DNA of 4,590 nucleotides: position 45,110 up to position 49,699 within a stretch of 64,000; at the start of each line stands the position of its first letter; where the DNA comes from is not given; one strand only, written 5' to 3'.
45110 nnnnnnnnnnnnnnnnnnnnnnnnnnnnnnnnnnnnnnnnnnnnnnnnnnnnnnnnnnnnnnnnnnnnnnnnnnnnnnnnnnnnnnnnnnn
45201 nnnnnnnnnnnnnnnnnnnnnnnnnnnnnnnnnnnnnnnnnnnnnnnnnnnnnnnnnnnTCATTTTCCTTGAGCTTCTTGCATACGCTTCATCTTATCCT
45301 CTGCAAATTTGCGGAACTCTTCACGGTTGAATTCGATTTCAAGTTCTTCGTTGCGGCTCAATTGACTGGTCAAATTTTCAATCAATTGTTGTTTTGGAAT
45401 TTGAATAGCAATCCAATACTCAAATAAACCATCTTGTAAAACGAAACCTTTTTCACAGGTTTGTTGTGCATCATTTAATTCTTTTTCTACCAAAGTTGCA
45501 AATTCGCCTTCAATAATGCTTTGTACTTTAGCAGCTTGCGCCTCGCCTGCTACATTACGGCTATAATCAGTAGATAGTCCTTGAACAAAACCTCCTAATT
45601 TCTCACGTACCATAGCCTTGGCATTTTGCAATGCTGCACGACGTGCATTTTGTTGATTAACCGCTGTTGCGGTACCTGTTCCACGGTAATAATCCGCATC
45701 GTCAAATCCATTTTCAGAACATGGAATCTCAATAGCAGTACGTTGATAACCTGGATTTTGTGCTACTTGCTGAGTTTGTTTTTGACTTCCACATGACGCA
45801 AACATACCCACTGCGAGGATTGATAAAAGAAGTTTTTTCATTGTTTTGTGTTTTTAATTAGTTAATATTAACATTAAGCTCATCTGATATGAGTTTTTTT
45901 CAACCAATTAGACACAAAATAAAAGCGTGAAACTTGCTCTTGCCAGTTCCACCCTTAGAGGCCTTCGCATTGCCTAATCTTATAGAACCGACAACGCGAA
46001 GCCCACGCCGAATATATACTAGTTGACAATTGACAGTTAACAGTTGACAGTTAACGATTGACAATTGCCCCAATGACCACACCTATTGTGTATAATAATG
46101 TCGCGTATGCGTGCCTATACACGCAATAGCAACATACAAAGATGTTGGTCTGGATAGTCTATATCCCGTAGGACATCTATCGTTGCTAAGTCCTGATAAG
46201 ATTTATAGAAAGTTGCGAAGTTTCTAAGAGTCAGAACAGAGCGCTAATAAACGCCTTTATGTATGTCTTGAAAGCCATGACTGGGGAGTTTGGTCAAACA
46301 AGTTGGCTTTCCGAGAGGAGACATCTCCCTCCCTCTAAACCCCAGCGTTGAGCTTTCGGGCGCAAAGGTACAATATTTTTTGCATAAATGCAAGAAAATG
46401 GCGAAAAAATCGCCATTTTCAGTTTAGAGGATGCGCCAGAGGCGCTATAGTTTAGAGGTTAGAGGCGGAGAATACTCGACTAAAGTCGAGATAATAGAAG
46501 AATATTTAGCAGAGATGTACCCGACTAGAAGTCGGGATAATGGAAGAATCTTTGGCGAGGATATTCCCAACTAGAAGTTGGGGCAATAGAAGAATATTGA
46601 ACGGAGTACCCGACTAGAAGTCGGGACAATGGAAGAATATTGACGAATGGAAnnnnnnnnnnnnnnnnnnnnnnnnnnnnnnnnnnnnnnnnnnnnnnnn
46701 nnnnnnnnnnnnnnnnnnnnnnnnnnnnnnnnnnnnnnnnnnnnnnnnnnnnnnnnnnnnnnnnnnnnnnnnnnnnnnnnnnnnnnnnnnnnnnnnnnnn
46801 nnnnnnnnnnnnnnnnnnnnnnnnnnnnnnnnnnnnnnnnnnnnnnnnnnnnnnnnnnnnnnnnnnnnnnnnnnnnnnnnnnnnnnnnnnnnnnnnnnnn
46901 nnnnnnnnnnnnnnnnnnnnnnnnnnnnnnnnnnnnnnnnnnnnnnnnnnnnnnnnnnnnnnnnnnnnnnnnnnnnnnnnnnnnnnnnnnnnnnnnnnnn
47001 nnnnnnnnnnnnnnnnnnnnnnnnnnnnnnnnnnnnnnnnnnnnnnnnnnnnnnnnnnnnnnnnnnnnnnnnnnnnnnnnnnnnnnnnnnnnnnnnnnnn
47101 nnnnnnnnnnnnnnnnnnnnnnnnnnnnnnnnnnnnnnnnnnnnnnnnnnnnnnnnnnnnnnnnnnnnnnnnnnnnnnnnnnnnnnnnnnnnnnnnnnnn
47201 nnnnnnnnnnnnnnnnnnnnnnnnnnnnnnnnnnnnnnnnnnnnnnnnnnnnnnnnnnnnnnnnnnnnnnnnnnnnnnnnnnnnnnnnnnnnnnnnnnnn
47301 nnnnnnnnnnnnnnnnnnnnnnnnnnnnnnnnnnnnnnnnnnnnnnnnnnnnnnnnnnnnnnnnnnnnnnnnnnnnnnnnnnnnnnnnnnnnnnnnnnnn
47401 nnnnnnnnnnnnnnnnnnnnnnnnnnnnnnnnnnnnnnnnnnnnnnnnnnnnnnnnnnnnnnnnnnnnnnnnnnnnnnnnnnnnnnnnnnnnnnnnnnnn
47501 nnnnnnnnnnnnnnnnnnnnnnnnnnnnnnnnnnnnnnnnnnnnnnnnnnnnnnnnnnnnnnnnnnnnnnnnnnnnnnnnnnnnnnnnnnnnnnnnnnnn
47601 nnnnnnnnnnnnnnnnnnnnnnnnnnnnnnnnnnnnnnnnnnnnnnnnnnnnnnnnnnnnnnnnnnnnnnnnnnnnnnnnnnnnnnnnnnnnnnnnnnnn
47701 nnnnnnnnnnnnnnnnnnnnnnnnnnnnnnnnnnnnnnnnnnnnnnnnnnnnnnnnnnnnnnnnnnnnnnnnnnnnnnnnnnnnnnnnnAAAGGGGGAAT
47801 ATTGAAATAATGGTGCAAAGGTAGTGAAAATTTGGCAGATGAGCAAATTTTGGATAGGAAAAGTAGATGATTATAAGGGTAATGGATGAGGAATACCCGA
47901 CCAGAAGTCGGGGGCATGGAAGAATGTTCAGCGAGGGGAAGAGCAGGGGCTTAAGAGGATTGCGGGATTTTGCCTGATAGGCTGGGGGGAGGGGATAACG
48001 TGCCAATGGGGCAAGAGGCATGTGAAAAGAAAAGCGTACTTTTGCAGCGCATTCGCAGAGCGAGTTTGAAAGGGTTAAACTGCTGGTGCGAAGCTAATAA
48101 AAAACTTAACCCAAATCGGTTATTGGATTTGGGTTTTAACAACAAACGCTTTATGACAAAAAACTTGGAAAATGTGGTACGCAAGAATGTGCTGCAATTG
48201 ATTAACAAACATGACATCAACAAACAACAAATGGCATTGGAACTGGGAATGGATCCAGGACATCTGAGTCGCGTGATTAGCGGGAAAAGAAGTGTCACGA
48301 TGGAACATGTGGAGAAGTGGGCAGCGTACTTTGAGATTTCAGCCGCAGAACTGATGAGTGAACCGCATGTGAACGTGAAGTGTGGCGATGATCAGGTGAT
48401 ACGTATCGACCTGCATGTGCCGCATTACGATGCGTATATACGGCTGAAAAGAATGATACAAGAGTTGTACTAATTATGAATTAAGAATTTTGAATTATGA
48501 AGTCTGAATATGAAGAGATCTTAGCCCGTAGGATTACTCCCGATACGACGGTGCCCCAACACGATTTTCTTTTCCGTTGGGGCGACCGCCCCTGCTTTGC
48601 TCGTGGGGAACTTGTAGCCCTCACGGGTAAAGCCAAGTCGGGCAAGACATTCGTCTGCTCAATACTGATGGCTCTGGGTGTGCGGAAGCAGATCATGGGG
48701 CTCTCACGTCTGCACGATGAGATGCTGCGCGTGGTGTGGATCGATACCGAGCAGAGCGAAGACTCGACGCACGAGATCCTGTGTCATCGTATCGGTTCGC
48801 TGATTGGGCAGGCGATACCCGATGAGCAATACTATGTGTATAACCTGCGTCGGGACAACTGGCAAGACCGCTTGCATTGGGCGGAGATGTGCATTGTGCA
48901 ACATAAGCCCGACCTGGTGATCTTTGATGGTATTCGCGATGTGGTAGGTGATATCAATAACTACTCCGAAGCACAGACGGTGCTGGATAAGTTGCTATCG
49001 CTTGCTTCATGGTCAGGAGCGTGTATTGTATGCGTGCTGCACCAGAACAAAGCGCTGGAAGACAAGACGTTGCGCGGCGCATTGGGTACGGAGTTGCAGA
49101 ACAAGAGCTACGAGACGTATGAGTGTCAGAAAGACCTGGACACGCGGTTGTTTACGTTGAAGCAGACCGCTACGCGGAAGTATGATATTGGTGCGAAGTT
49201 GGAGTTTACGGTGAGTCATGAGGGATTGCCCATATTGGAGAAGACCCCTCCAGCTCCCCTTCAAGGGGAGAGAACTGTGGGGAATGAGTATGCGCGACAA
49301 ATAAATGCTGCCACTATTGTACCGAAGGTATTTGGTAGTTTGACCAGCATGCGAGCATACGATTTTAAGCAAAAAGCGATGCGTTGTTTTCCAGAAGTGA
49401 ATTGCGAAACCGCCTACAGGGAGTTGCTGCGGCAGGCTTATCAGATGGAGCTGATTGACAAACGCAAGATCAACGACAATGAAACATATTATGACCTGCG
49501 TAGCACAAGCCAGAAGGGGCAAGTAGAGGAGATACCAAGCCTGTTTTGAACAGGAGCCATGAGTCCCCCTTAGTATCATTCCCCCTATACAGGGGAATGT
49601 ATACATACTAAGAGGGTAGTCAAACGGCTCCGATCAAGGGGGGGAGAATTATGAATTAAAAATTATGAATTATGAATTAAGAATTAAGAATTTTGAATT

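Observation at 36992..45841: AT-rich seven-gene operon encoding only exported proteins: candidate uncharacterised cell-envelope system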

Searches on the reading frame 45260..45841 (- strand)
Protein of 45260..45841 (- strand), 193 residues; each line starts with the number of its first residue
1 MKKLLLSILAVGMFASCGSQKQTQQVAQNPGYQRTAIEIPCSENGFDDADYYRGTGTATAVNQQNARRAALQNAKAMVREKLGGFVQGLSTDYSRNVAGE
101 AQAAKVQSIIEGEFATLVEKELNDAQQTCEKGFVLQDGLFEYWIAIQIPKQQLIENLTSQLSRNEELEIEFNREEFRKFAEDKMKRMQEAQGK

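Call 3: search_protein_families(library=pfam, proteins=[window:45260-45841:-], max_evalue=0.1)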
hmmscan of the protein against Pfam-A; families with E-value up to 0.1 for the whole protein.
window:45260-45841:- (193 aa): 1 family
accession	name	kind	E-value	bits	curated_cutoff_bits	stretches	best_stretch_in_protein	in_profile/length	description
PF02169.21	LPP20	-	0.079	13.8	25.9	0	48-127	11-79/97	LPP20 lipoprotein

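Call 4: search_protein_families(library=ncbifam, proteins=[window:45260-45841:-], max_evalue=0.1)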
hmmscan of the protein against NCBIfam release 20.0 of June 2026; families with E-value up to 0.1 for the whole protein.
window:45260-45841:- (193 aa): 2 families
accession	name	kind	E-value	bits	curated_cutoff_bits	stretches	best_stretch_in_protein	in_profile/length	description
NF050142.1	PG1828_fam_lipo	equivalog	0.0012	19.5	50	1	1-25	1-27/59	PG1828 family lipoprotein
TIGR04454.1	Lepto_4Cys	hypoth_equivalog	0.083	13.4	35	0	1-25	1-28/92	TIGR04454 family lipoprotein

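Call 56: search_protein_families(library=pfam, alignment_id=A4, max_evalue=0.01)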
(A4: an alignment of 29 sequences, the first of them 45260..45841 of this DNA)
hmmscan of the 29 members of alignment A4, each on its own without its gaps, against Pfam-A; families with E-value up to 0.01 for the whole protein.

A. member 1, window:45260-45841:- (193 aa): 0 families

B. families by the number of members that match (of 29 scanned): 4 families
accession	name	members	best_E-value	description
PF02169.21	LPP20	1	0.00025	LPP20 lipoprotein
PF22111.2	MtrC-MtrF_N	1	0.006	Decaheme cytochrome c component MtrC/MtrF N-terminal domain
PF11728.13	ArAE_1_C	1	0.0077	Putative aromatic acid exporter C-terminal domain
PF08139.17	LPAM_1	1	0.0094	Prokaryotic membrane lipoprotein lipid attachment site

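Call 57: search_solved_structures(query=A4, max_evalue=1)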
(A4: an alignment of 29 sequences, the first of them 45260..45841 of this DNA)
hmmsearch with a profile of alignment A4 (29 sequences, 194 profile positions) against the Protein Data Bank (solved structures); distinct sequences matched with E-value up to 1: 14.
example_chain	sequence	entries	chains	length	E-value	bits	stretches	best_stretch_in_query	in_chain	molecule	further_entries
5ok8_A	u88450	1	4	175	0.00023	24.1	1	2-156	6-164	LPP20 lipoprotein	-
9hmf_C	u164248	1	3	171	0.003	20.5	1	1-157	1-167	Lipoprotein, putative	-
9n2d_F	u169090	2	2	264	0.055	16.4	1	1-50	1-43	Bam D | DNA uptake lipoprotein-like protein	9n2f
6h3i_B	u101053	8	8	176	0.073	16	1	1-50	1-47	Peptidyl-prolyl cis-trans isomerase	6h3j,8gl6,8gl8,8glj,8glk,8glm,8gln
7qdr_B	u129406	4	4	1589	0.24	14.2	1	105-167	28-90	Tetratricopeptide repeat protein 37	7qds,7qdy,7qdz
9g8o_B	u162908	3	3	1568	0.31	13.9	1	105-167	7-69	Superkiller complex protein 3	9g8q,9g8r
4uto_A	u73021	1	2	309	0.37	13.7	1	1-36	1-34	MANGANESE ABC TRANSPORTER SUBSTRATE-BINDING LIPOPROTEIN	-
4utp_A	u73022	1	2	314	0.38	13.6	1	1-36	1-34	MANGANESE ABC TRANSPORTER SUBSTRATE-BINDING LIPOPROTEIN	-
3mcs_A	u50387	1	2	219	0.5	13.2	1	99-154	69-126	Putative monooxygenase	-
4irm_A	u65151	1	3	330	0.6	13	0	11-69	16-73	Mn transporter; MntC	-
9nlh_H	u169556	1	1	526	0.77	12.6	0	51-113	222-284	YheS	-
9b86_A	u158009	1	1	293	0.81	12.5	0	1-34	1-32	Heme-binding protein FetB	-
5z6b_A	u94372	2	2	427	0.92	12.4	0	1-28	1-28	Putative ABC transporter substrate-binding protein YesO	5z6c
7vhq_A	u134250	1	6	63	1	12.3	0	114-151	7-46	ATP-dependent zinc metalloprotease FtsH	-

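Call 85: search_protein_families(library=padloc, proteins=[window:45260-45841:-], max_evalue=0.01)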
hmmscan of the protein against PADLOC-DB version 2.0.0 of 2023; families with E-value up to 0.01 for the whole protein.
window:45260-45841:- (193 aa): 0 families

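Call 98: search_protein_families(library=pfam, proteins=[L095:11083-11826:+, L095:11966-13048:+, L095:13067-14347:+, L095:17330-18409:+, L095:14468-14938:+, L095:14935-15948:+], max_evalue=0.01)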
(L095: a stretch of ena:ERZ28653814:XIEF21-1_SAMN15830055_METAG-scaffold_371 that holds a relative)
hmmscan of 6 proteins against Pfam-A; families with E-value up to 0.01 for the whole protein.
L095:11083-11826:+ (247 aa): 0 families

L095:11966-13048:+ (360 aa): 1 family
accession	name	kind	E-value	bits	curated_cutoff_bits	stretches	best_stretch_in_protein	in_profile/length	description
PF13036.11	LpoB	-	9e-06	26.1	22.3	1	29-124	44-139/147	Peptidoglycan-synthase activator LpoB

L095:13067-14347:+ (426 aa): 1 family
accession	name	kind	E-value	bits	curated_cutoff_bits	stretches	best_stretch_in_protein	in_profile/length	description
PF03781.23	FGE-sulfatase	-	1.1e-50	173.1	23.3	1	195-423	4-254/255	Sulfatase-modifying factor enzyme 1-like domain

L095:17330-18409:+ (359 aa): 0 families

L095:14468-14938:+ (156 aa): 2 families
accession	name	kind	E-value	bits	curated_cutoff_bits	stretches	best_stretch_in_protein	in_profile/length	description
PF00570.28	HRDC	-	6.3e-15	55.3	23.8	1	81-144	2-65/68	HRDC domain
PF14520.12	HHH_5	-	0.0069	17.3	27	0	113-138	25-50/57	Helix-hairpin-helix domain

L095:14935-15948:+ (337 aa): 1 family
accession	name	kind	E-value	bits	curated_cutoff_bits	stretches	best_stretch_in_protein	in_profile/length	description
PF00078.32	RVT_1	-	2.6e-14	53.9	29.6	1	71-264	8-203/205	Reverse transcriptase (RNA-dependent DNA polymerase)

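Call 108: find_related_loci(query=A11, collection=metagenome_contigs, flank=10000)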
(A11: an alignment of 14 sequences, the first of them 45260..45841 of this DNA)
Query A11 (193 aa) in metagenome_contigs; peptide patterns used: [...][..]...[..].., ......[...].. (x = any residue, [..] = any of these).
600 stretches matched a pattern (row limit reached: there are more); 32 encode a relative of the query (tblastn E <= 1e-3); 32 distinct loci.
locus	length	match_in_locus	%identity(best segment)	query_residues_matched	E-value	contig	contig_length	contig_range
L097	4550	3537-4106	82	1-191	2e-106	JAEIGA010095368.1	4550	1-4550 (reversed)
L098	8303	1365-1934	82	1-191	2e-106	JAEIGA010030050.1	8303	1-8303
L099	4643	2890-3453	71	1-191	1e-90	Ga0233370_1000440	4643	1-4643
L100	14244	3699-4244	55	1-188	6e-67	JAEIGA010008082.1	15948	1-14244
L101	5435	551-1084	54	5-188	5e-65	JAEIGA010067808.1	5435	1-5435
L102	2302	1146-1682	53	5-188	2e-65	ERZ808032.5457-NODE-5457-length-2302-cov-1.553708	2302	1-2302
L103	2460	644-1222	52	1-193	1e-64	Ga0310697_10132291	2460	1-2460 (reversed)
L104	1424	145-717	55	1-191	7e-67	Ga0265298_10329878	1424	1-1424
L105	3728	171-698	52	7-188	3e-63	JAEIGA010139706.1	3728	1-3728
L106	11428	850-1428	49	3-189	1e-58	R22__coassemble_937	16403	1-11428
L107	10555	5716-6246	53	17-189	1e-56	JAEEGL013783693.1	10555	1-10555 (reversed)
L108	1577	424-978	49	4-191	2e-58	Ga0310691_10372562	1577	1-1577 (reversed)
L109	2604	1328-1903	47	1-193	2e-54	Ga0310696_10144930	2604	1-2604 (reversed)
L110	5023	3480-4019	48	17-189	7e-54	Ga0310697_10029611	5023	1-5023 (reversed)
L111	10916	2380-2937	45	6-186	3e-53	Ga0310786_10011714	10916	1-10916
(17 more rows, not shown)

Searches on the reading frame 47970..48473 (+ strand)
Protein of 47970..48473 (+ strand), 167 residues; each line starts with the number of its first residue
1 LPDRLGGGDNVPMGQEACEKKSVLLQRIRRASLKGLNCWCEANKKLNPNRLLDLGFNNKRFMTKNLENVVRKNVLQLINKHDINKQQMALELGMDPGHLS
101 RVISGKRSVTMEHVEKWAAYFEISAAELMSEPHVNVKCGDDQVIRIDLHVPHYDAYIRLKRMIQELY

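Call 110: search_protein_families(library=pfam, proteins=[window:47970-48473:+], max_evalue=0.01)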
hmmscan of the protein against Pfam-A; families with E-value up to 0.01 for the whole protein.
window:47970-48473:+ (167 aa): 4 families
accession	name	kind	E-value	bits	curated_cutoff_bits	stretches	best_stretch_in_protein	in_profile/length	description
PF01381.28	HTH_3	-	2.6e-08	34.2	23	1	77-128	4-55/55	Helix-turn-helix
PF13443.12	HTH_26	-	0.00022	21.8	22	1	76-129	4-58/63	Cro/C1-type HTH DNA-binding domain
PF08667.16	BetR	-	0.00062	20.3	21.6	1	67-129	3-69/148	BetR domain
PF12844.13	HTH_19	-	0.003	17.9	30.2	1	74-130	4-60/64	Helix-turn-helix domain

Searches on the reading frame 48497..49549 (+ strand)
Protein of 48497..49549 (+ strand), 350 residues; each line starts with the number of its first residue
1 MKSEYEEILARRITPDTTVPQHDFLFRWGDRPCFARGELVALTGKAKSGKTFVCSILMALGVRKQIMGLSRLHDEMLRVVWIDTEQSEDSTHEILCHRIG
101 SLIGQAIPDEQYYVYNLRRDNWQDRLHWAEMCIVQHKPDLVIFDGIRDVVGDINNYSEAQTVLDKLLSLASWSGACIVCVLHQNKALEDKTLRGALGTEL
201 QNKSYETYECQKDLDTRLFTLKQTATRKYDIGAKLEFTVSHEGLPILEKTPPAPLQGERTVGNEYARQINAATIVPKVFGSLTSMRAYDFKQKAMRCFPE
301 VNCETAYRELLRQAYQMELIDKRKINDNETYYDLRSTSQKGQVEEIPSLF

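Call 110: search_protein_families(library=pfam, proteins=[window:48497-49549:+], max_evalue=0.01)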
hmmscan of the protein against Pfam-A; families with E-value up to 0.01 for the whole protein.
window:48497-49549:+ (350 aa): 1 family
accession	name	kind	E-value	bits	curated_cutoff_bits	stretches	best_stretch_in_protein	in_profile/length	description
PF13481.12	AAA_25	-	4.7e-11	43.1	27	1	28-186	24-193/195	AAA domain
